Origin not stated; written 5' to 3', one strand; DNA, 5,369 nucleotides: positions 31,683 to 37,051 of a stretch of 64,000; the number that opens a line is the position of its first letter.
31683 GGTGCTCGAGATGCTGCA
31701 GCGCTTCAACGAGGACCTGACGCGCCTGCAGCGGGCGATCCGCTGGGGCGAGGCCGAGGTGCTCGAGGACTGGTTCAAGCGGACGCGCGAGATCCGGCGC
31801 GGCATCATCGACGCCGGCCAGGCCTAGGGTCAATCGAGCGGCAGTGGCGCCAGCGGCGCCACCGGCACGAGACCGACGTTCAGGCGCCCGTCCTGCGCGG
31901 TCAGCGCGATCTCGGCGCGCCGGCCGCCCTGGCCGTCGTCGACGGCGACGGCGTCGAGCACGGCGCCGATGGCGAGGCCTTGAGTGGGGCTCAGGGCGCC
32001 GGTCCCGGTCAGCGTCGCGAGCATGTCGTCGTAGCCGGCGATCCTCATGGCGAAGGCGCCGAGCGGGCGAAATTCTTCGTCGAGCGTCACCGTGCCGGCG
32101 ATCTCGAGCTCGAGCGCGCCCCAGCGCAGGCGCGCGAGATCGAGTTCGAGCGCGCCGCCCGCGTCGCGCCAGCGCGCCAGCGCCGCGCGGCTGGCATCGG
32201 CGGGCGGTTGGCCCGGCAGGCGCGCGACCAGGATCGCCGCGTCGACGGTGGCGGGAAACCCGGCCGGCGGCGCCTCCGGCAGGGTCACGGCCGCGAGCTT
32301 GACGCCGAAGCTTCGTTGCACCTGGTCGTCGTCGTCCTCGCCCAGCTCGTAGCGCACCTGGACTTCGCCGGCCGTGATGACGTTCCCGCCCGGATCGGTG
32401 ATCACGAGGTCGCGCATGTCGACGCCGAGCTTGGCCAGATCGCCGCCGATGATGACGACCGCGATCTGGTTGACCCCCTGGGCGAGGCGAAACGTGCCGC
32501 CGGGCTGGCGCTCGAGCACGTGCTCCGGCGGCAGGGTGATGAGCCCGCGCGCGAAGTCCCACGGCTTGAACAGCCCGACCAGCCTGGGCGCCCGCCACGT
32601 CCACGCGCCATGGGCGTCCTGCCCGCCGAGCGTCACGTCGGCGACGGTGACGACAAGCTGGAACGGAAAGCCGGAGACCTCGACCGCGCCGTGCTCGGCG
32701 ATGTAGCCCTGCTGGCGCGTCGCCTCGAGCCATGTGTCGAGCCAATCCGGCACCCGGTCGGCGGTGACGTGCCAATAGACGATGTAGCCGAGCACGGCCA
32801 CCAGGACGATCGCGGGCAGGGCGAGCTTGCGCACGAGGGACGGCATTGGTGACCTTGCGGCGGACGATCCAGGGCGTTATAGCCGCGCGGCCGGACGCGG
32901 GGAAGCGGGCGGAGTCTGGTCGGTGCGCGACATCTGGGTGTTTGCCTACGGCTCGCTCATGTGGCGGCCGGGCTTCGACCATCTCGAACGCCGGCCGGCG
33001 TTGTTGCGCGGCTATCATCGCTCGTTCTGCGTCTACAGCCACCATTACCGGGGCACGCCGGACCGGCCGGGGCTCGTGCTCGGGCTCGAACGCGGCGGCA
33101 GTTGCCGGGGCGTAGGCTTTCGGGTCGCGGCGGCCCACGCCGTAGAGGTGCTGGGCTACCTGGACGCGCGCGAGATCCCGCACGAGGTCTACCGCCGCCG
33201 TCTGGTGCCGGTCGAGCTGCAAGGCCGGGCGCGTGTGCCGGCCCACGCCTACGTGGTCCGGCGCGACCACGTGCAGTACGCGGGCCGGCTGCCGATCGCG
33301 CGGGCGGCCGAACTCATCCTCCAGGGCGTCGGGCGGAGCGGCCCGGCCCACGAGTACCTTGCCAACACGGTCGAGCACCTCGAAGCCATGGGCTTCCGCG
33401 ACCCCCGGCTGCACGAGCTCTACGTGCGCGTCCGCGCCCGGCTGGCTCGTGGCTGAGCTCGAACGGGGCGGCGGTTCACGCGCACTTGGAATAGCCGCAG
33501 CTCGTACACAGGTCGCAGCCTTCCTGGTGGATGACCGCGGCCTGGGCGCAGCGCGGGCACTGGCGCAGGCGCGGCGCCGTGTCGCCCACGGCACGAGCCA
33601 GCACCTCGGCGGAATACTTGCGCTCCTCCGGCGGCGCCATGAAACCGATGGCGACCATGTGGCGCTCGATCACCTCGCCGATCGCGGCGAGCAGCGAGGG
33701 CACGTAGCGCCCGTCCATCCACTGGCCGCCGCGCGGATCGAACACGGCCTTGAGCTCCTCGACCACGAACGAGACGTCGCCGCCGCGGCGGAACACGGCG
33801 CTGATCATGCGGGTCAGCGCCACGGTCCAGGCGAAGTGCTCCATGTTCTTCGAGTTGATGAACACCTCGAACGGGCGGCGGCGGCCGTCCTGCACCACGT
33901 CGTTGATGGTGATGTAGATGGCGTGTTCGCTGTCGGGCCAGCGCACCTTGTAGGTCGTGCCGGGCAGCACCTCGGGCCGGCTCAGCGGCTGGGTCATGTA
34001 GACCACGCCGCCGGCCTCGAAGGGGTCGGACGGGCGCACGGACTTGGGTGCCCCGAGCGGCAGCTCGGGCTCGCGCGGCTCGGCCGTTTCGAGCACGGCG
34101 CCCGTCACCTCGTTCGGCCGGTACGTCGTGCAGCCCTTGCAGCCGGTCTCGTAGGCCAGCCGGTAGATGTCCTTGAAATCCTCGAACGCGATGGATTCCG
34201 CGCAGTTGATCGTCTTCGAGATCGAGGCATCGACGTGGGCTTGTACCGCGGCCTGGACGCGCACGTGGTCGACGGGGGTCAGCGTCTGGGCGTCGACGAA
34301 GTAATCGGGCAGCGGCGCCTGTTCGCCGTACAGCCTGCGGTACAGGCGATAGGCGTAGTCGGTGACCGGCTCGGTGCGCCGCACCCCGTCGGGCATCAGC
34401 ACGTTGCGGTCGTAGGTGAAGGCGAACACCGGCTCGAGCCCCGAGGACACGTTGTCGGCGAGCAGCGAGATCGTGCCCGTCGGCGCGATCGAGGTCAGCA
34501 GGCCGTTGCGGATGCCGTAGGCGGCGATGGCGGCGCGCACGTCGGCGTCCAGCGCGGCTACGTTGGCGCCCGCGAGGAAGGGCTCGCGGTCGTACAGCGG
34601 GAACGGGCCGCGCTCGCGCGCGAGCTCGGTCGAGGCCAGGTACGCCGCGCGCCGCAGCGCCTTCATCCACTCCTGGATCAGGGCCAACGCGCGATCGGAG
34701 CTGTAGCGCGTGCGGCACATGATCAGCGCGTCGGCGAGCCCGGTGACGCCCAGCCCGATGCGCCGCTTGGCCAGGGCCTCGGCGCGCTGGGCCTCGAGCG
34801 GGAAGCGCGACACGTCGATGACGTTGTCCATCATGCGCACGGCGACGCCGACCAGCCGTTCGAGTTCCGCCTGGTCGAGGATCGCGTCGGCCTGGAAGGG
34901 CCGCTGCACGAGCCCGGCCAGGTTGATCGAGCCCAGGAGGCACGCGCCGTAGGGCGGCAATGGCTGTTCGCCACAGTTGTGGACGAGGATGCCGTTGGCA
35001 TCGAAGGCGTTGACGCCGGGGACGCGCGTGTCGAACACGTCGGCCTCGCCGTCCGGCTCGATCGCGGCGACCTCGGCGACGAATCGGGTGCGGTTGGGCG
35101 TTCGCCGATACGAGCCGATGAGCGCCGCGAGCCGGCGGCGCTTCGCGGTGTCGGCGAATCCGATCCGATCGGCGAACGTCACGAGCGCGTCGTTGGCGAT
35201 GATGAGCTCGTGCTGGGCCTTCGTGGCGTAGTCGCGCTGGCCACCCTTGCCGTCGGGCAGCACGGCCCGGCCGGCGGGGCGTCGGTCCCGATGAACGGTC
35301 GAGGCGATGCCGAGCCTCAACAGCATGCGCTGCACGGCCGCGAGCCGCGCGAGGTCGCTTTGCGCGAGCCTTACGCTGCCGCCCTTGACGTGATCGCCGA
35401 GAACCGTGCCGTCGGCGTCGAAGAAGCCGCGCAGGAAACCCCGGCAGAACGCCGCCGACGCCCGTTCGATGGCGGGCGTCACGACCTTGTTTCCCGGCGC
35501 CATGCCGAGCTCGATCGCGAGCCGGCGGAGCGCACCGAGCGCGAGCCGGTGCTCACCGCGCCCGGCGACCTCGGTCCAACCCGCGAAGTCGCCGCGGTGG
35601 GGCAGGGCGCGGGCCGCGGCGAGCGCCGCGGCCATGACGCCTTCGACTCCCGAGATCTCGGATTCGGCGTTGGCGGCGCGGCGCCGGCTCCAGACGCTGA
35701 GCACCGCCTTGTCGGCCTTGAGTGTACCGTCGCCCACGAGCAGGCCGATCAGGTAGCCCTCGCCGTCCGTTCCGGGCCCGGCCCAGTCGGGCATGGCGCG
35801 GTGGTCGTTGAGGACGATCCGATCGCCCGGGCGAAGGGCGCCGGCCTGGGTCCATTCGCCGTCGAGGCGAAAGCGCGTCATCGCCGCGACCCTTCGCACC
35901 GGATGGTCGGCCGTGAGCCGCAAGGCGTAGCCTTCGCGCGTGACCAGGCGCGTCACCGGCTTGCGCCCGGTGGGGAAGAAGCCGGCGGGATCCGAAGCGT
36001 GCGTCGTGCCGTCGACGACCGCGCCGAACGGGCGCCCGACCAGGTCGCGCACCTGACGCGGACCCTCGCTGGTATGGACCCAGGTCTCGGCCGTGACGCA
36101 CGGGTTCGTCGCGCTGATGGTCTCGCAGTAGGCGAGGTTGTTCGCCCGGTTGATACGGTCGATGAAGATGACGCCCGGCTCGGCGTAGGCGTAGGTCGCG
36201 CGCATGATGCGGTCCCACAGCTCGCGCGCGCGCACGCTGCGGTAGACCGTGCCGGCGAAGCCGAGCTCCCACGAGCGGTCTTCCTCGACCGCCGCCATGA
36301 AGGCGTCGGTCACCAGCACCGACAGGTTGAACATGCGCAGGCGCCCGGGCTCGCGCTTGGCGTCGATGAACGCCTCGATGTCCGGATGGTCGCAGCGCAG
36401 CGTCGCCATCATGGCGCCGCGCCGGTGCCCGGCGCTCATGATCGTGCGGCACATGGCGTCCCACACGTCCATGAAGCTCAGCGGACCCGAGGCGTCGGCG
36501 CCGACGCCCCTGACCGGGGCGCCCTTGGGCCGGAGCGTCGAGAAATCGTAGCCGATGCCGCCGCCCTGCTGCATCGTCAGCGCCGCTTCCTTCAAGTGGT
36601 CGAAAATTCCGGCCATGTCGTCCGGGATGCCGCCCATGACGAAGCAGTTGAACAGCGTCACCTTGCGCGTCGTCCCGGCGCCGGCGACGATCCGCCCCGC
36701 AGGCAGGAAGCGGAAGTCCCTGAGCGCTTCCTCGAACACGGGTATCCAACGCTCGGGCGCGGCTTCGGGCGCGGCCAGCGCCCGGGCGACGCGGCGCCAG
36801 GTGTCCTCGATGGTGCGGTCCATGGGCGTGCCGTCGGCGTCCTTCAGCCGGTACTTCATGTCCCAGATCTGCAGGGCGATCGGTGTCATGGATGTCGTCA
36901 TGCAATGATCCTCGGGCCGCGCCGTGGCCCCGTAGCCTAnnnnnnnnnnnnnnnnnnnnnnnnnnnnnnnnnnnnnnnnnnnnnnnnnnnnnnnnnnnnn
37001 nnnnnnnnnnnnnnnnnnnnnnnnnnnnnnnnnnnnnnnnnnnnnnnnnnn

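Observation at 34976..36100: Active-site intein with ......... homing endonuclease splitting the B12-dependent ribonucleotide reductase nrdJ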

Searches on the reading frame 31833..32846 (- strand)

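Call 22: search_protein_families(library=pfam, proteins=[window:31833-32846:-], max_evalue=0.001)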
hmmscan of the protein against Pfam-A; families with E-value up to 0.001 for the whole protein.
window:31833-32846:- (338 aa): 1 family
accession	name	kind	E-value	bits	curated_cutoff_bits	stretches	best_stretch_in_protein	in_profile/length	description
PF09898.14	DUF2125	-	9.4e-47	160.5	24.2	1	25-332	1-318/319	Uncharacterized protein conserved in bacteria (DUF2125)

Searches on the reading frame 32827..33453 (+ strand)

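Call 22: search_protein_families(library=pfam, proteins=[window:32827-33453:+], max_evalue=0.001)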
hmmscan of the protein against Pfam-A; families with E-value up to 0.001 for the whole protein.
window:32827-33453:+ (209 aa): 2 families
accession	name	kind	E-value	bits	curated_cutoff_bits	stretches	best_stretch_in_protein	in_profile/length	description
PF04752.17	ChaC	-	1.7e-40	139.4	21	1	36-204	1-175/176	ChaC-like protein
PF06094.17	GGACT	-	6.9e-09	36.8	22.8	1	38-148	1-106/120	Gamma-glutamyl cyclotransferase, AIG2-like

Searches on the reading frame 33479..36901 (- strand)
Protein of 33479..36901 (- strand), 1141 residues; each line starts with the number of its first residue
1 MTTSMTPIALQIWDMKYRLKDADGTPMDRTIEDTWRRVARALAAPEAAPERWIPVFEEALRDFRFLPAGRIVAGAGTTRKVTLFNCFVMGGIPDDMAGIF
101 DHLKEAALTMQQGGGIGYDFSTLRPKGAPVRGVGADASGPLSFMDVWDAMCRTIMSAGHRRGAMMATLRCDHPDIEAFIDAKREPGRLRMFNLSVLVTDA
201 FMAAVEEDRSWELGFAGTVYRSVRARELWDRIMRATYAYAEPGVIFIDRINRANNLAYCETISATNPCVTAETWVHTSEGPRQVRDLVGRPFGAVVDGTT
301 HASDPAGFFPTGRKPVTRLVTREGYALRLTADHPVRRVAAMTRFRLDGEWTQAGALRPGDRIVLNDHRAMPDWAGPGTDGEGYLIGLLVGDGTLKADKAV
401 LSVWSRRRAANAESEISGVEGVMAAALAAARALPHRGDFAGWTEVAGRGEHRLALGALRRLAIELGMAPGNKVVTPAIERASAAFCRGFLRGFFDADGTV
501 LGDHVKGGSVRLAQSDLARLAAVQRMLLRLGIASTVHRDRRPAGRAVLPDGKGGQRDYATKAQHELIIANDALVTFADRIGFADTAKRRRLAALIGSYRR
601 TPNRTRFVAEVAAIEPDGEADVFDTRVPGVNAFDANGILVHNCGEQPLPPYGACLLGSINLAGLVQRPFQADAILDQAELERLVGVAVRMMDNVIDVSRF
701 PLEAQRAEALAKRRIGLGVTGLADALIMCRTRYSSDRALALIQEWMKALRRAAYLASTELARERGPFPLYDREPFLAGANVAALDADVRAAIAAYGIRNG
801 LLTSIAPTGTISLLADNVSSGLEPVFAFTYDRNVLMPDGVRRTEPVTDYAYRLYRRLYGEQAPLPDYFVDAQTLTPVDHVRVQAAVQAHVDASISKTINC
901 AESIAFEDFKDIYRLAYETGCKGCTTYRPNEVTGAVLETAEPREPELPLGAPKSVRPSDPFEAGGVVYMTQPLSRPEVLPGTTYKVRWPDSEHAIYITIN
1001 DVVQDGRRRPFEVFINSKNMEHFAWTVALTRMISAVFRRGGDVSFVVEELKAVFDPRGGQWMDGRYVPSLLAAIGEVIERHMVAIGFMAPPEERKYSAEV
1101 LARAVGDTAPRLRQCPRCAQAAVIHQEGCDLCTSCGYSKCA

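Call 4: search_protein_families(library=pfam, proteins=[window:33479-36901:-], max_evalue=0.01)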
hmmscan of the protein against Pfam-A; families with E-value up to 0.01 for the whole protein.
window:33479-36901:- (1141 aa): 5 families
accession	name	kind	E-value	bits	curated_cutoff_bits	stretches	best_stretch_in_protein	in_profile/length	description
PF02867.20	Ribonuc_red_lgC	-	5.7e-117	391.9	23.9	1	85-927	2-523/523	Ribonucleotide reductase, barrel domain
PF14528.11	LAGLIDADG_3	-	3.6e-20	72.4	22.5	1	486-581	3-82/82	LAGLIDADG-like domain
PF00317.26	Ribonuc_red_lgN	-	1.1e-11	45.1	28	1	6-79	4-76/77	Ribonucleotide reductase, all-alpha domain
PF12637.14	TSCPD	-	2.2e-11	44.3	22.8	1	984-1082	3-88/88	TSCPD domain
PF14890.11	Intein_splicing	-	6.5e-06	26.5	35.8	1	311-642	44-155/155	Intein splicing domain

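Call 5: search_protein_families(library=ncbifam, proteins=[window:33479-36901:-], max_evalue=0.01)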
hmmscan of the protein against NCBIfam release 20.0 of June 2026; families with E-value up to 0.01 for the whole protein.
window:33479-36901:- (1141 aa): 27 families (the best 25 are shown)
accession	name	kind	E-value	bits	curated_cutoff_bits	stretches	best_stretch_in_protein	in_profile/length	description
TIGR02504.1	NrdJ_Z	equivalog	3.2e-167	557.7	399.95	2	643-930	282-599/606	adenosylcobalamin-dependent ribonucleoside-diphosphate reductase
NF006417.0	PRK08665.1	equivalog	6.1e-161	537.3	961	2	642-1141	279-759/759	vitamin B12-dependent ribonucleotide reductase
NF005401.0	PRK06948.1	subfamily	1.2e-142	476.6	906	2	641-939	290-592/604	ribonucleotide reductase-like protein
NF005991.0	PRK08115.1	equivalog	6.7e-109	365.1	854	3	635-928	471-768/858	vitamin B12-dependent ribonucleotide reductase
NF006207.0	PRK08332.1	equivalog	3.2e-104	349.5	2400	2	303-932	935-1557/1684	vitamin B12-dependent ribonucleotide reductase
NF005010.0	PRK06406.1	subfamily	4.6e-99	332.7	1125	2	642-941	435-729/771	vitamin B12-dependent ribonucleotide reductase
TIGR02506.1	NrdE_NrdA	equivalog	4.9e-76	256.5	341.05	2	652-923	308-609/616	ribonucleoside-diphosphate reductase subunit alpha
NF005122.0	PRK06556.1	equivalog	5.7e-63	213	859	5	76-183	151-257/960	vitamin B12-dependent ribonucleotide reductase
NF005544.0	PRK07207.1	equivalog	4.6e-53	180.3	965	2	653-830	602-795/965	ribonucleoside-diphosphate reductase subunit alpha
NF006279.0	PRK08447.1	equivalog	3e-51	174.8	1082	2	16-213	148-346/789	ribonucleoside-diphosphate reductase subunit alpha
NF006577.0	PRK09102.1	equivalog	3.9e-49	167.4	620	2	29-258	42-270/604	ribonucleoside-diphosphate reductase subunit alpha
NF005101.0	PRK06539.1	equivalog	3.8e-48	164.1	988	2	14-213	157-357/822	ribonucleoside-diphosphate reductase subunit alpha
NF005736.0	PRK07562.1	equivalog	7.8e-48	162.8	1737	5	192-269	398-477/1222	vitamin B12-dependent ribonucleotide reductase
NF006665.0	PRK09209.1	equivalog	3.8e-43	147.8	1057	2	651-929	488-748/761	ribonucleoside-diphosphate reductase subunit alpha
NF009029.0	PRK12365.1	equivalog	4.9e-37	127.4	1350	2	652-828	684-876/1046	ribonucleoside-diphosphate reductase subunit alpha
TIGR01445.1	intein_Nterm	domain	0.00048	21.1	24.5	1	268-336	1-82/83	intein N-terminal splicing region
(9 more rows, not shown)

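Call 11: find_related_loci(query=window:33479-36901:-, collection=genome_contigs, flank=6000)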
Query window:33479-36901:- (1141 aa) in genome_contigs; peptide patterns used: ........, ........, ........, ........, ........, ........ (x = any residue, [..] = any of these).
600 stretches matched a pattern (row limit reached: there are more); 598 encode a relative of the query (tblastn E <= 1e-3); the best 80 are kept; 80 distinct loci.
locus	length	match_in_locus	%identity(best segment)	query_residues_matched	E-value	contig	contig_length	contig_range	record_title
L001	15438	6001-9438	71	1-1141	0e+0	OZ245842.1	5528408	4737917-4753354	MAG: Alphaproteobacteria bacterium isolate 8fa29e53-599d-4395-9acb-6f40a3095647 genome assembly, chromosome: 1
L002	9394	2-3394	70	39-1141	0e+0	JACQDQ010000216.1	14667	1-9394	MAG: Proteobacteria bacterium isolate NC_groundwater_998_Pr1_S-0.65um_66_10 Montesol18_Sp65_coassembly_scaffold_599420,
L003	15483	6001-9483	68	4-1140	0e+0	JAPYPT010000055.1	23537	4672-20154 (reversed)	MAG: Alphaproteobacteria bacterium isolate PW10.maxbin2.068 PW10_2567_length_23537_cov_9.492377, whole genome shotgun se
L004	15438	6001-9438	68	1-1140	0e+0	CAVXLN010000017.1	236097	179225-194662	MAG: uncultured Alphaproteobacteria bacterium isolate MFD04540.bin.1.145 genome assembly, contig: contig_26560, whole ge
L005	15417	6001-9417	68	1-1141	0e+0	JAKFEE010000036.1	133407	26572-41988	MAG: Rhodospirillaceae bacterium isolate LC065 contig-124_53, whole genome shotgun sequence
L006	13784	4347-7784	67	4-1141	0e+0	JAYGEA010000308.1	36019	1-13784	MAG: Alphaproteobacteria bacterium isolate OC3_3000m_MAG_220 OC3_3000m_contig_2961156, whole genome shotgun sequence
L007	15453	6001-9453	70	1-1140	0e+0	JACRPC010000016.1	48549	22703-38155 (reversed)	MAG: Rhodospirillales bacterium isolate NC_groundwater_1977_Pr3_S-0.2um_65_12 scaffold_238681, whole genome shotgun sequ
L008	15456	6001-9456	69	3-1141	0e+0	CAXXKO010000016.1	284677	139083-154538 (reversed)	MAG: Alphaproteobacteria bacterium isolate b7ace004-f1ae-41dc-b5a0-472d16b04695 genome assembly, contig: contig_16, whol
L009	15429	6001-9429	70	4-1140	0e+0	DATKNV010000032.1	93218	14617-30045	MAG TPA_asm: Stellaceae bacterium isolate SMAG_U14746 k141_2330354, whole genome shotgun sequence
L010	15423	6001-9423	64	8-1141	0e+0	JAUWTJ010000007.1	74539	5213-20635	MAG: Alphaproteobacteria bacterium isolate CSMAG_2577 CSMAG_2577_k127_4340270_length_74539_cov_62.5704, whole genome sho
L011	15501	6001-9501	66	8-1140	0e+0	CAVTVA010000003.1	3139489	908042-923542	MAG: uncultured Alphaproteobacteria bacterium isolate MFD09603.bin.2.16 genome assembly, contig: contig_868, whole genom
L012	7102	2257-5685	66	5-1140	0e+0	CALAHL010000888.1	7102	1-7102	MAG TPA_asm: uncultured Rhodospirillaceae bacterium isolate ERR2206769_bin.49_CONCOCT_v1.1_MAG genome assembly, contig:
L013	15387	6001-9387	63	1-1140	0e+0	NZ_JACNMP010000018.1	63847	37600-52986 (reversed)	Pseudaestuariivita rosea strain H15 Scaffold18_1, whole genome shotgun sequence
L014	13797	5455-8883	69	3-1140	0e+0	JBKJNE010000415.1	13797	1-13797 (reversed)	MAG: Alphaproteobacteria bacterium isolate ant_bin.356 k117_2713472, whole genome shotgun sequence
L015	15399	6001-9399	63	1-1140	0e+0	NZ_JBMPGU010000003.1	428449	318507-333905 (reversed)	Thalassococcus sp. BH17M4-6 Scaffold3, whole genome shotgun sequence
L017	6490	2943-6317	62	1-1141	0e+0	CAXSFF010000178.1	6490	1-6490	MAG: uncultured Acetobacteraceae bacterium isolate private_VT22_metawrap_bin.10 genome assembly, contig: private_VT22_me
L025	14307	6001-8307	71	5-1141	0e+0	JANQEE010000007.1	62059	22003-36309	MAG: Minwuiaceae bacterium isolate PL23a_bin.115 k99_5130332, whole genome shotgun sequence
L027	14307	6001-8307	71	5-1141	0e+0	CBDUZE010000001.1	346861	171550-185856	MAG TPA_asm: uncultured Alphaproteobacteria bacterium isolate SRR22302348_concoct_16 genome assembly, contig: ERZ2507359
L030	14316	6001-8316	68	3-1141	0e+0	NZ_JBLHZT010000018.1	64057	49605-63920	MAG: Sneathiella sp. isolate 3300045789_90 Ga0491190_0000394, whole genome shotgun sequence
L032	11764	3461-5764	73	3-1141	0e+0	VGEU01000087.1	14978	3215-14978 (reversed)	MAG: Alphaproteobacteria bacterium isolate K_Offshore_80m_m2_191 K_Offshore_80m_m2_191_Ga0194132_10008266, whole genome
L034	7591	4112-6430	67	3-1141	0e+0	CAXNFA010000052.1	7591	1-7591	MAG: Alphaproteobacteria bacterium isolate MH-21oct19-195 genome assembly, contig: MH-21oct19-C15911, whole genome shotg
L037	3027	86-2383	70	6-1141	0e+0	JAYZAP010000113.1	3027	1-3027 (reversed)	MAG: Pseudomonadota bacterium isolate XB_MAG1186 DB_MAG1186_0113, whole genome shotgun sequence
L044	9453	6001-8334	67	3-1141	0e+0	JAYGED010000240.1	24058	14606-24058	MAG: Alphaproteobacteria bacterium isolate OC3_3000m_MAG_71 OC3_3000m_contig_2387479, whole genome shotgun sequence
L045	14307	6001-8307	69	3-1141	0e+0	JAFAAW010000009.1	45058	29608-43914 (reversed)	MAG: Proteobacteria bacterium isolate OH_PFB_97 k127_1474548, whole genome shotgun sequence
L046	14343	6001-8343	67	3-1141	0e+0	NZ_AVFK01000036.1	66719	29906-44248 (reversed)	Skermanella aerolata KACC 11604 strain 5416T-32 contig44, whole genome shotgun sequence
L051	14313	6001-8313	68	4-1141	0e+0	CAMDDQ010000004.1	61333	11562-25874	MAG: Asaia bogorensis isolate MaH-04nov19-121 genome assembly, contig: MaH-04nov19-C910, whole genome shotgun sequence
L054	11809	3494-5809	70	4-1141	0e+0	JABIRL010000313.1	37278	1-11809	MAG: Rhodospirillaceae bacterium isolate SI072_bin164 k141_2791014, whole genome shotgun sequence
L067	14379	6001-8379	63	1-1141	0e+0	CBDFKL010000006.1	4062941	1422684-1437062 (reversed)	MAG: Alphaproteobacteria bacterium isolate 1368f247-a1ca-469e-8ff8-323441c52473 genome assembly, contig: contig_6, whole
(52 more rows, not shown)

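Call 54: find_encoding_contigs(protein=window:33479-36901:-, flank=1000, max_places=3)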
Protein window:33479-36901:- (1141 aa): no gene with exactly this product is on record in the collection.
